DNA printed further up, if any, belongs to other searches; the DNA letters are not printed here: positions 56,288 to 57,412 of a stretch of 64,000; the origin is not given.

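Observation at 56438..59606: KAP-family membrane NTPase + DUF3800-like gene pair in AT-rich cargo DNA: candidate uncharacterised defence cassette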

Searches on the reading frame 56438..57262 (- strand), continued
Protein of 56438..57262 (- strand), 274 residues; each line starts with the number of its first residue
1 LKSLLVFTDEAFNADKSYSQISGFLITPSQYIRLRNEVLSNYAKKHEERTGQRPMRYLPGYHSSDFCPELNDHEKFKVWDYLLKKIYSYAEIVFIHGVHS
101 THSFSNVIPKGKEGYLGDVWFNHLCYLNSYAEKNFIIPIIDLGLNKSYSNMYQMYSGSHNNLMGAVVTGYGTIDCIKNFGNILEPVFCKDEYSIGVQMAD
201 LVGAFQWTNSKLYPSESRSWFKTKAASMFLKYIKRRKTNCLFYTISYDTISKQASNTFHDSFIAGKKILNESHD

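Call 84: fold_search(model_id=the predicted structure, library=viral)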
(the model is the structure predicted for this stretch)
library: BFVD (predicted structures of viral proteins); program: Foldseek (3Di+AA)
matches with E <= 10: 542; with E <= 0.001: 1
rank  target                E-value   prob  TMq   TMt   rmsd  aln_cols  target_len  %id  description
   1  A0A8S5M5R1            1.5e-06  1.00  0.53  0.59   4.8       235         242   16  DUF3800 domain-containing protein [Siphoviridae sp. ctPJC19]
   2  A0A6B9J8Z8            6.5e-03  0.94  0.30  0.42   8.4       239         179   11  ribonuclease H [Vibrio phage vB_VchM_Kuja]
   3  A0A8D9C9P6            3.5e-02  0.77  0.32  0.32   9.7       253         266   11  Putative ribonuclease H [uncultured marine phage]
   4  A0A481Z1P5            3.7e-02  0.30  0.23  0.23  10.5       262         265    7  Transactivator/viroplasmin protein [Mimivirus LCMiAC02]
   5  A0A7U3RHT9            4.1e-02  0.72  0.30  0.37   7.7       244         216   11  (no name in the UniProt tables at hand)
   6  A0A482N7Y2            4.4e-02  0.57  0.29  0.37  18.2       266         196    8  (no name in the UniProt tables at hand)
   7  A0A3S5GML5            4.4e-02  0.47  0.28  0.34  15.4       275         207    7  (no name in the UniProt tables at hand)
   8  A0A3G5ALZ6            4.9e-02  0.30  0.25  0.29  19.7       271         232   11  Ribonuclease HI [Sylvanvirus sp.]
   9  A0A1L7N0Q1            5.3e-02  0.47  0.31  0.18  13.9       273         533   10  ribonuclease H [Ralstonia phage RP12]
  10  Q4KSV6                7.1e-02  0.10  0.15  0.14  17.2       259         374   13  ORF-124 peptide [Chrysodeixis chalcites nucleopolyhedrovirus]
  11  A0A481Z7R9            7.5e-02  0.30  0.30  0.31  10.6       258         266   11  Holliday junction resolvase [Pithovirus LCPAC304]
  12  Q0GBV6                8.0e-02  0.66  0.31  0.46   8.0       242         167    8  PfWMP4_10 [Phormidium phage Pf-WMP4]
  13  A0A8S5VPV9            8.5e-02  0.75  0.29  0.33   7.3       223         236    8  (no name in the UniProt tables at hand)
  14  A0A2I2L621            8.5e-02  0.54  0.27  0.40   7.3       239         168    7  ribonuclease H (Fragment) [Orpheovirus IHUMI-LCC2]
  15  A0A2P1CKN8            9.0e-02  0.44  0.27  0.33  12.5       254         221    9  RNAseH [Pantoea phage vB_PagS_Vid5]
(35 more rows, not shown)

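Call 99: search_protein_families(library=ncbifam, proteins=[P0002, P0105], max_evalue=1)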
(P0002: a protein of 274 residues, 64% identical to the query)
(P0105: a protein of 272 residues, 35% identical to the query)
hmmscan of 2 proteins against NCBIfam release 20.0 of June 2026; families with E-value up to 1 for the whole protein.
P0002 (274 aa): 0 families

P0105 (272 aa): 0 families
